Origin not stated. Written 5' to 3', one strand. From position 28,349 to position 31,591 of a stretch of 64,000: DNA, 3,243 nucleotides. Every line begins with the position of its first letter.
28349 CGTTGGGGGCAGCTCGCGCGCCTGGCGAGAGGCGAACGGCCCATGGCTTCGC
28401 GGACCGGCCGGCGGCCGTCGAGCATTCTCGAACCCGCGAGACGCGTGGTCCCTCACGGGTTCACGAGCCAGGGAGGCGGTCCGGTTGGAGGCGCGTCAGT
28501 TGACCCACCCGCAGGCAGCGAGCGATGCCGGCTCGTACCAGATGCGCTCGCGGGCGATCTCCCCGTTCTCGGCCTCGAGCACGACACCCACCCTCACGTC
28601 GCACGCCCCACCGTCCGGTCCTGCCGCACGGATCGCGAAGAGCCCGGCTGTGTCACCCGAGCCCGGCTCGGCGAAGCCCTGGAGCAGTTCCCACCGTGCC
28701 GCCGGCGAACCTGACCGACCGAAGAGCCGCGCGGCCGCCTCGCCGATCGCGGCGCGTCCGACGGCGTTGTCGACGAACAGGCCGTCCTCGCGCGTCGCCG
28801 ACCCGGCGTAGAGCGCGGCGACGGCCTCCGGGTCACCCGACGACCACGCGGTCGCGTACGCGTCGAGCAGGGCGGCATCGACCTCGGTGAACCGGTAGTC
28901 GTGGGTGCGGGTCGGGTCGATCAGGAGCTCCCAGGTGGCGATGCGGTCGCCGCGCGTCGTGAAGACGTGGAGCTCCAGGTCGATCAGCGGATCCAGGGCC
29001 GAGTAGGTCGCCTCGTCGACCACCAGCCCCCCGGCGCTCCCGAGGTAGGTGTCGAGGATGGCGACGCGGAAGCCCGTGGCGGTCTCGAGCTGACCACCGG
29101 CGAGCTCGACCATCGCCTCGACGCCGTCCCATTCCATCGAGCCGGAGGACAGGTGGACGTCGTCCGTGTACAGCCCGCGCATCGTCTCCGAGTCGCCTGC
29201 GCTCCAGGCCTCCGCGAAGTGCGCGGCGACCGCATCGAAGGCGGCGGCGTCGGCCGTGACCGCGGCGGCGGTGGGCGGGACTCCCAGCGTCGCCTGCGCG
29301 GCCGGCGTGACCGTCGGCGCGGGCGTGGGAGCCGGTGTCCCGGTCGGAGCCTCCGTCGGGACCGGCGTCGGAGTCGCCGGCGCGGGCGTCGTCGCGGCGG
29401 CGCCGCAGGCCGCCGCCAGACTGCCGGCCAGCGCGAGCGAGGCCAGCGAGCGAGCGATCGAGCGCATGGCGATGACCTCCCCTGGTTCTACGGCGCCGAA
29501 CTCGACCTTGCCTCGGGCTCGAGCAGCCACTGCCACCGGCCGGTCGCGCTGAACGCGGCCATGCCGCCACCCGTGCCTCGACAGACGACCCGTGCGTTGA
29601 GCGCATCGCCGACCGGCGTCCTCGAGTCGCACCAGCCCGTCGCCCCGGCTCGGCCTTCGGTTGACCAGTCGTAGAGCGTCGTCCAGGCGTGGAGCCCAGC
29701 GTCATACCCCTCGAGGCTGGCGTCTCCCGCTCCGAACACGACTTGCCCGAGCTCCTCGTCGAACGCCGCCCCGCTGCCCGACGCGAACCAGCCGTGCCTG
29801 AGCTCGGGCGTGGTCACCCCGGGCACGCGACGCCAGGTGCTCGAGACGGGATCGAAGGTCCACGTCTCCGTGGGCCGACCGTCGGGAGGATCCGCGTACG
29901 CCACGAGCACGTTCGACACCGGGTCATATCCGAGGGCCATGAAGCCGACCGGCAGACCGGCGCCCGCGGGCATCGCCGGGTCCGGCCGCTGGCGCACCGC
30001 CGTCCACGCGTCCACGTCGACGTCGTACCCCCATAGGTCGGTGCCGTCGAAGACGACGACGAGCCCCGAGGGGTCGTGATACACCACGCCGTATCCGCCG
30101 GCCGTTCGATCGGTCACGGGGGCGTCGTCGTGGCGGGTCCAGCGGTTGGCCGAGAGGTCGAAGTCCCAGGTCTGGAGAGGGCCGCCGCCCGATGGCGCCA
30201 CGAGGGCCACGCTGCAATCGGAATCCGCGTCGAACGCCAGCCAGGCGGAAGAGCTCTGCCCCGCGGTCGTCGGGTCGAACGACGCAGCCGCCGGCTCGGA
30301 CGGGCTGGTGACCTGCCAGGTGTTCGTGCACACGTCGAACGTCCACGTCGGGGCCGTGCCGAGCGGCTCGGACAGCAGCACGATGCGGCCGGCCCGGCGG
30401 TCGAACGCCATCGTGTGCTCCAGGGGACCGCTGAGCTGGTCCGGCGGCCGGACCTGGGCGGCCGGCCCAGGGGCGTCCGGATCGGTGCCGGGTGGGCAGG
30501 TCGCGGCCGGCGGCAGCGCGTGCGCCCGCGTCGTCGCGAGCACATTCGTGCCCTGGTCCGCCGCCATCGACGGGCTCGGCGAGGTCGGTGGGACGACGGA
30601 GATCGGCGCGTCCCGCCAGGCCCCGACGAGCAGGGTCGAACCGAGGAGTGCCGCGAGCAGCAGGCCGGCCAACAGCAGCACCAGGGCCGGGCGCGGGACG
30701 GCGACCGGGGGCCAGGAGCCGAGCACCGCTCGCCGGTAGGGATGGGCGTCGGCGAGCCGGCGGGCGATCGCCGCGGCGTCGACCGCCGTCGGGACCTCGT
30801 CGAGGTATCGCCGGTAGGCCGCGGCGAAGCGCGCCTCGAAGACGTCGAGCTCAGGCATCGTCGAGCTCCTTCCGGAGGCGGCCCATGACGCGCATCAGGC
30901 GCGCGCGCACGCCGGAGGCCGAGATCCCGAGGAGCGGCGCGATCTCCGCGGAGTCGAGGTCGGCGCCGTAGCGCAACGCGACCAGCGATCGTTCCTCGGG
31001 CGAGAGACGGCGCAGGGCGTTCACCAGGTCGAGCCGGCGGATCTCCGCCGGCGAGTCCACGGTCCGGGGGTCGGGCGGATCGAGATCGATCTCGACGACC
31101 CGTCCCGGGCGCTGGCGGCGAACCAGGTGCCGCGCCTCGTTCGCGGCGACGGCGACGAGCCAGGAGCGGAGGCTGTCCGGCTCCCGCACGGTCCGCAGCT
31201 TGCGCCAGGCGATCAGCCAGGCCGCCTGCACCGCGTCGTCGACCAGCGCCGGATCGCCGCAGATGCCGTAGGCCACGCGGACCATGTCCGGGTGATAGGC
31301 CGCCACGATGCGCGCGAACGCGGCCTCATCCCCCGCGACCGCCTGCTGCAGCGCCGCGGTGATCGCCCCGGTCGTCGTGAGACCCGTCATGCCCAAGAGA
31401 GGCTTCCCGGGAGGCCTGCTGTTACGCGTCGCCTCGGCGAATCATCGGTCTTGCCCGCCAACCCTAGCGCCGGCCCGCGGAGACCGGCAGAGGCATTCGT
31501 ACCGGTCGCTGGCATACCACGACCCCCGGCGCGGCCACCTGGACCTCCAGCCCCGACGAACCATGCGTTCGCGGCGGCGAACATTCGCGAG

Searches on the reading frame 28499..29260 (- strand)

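Call 35: search_protein_families(library=pfam, proteins=[window:28499-29260:-], max_evalue=0.001)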
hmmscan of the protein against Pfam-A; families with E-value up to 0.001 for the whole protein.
window:28499-29260:- (254 aa): 4 families
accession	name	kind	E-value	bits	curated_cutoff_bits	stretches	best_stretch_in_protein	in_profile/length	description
PF12680.13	SnoaL_2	-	4e-16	59.9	27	2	133-237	2-101/102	SnoaL-like domain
PF07366.18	SnoaL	-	5.8e-07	29.8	28.4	0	131-180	3-51/126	SnoaL-like polyketide cyclase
PF14534.12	DUF4440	-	2e-06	28.6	25.2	0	130-155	3-28/107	Domain of unknown function (DUF4440)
PF13474.12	SnoaL_3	-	4.4e-06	27.5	22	0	10-79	3-74/121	SnoaL-like domain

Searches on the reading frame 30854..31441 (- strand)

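Call 35: search_protein_families(library=pfam, proteins=[window:30854-31441:-], max_evalue=0.001)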
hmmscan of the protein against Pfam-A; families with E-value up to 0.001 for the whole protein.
window:30854-31441:- (196 aa): 4 families
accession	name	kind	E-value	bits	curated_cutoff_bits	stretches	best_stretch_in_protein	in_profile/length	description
PF04542.20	Sigma70_r2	-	1.6e-15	57.1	24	1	46-111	2-69/71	Sigma-70 region 2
PF08281.18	Sigma70_r4_2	-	1.6e-10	40.9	25.7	1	137-188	2-53/54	Sigma-70, region 4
PF04545.22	Sigma70_r4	-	2.3e-09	37.1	24.1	1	142-191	1-50/50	Sigma-70, region 4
PF07638.17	Sigma70_ECF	-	1.2e-08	35.5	21.1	1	26-194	3-184/185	ECF sigma factor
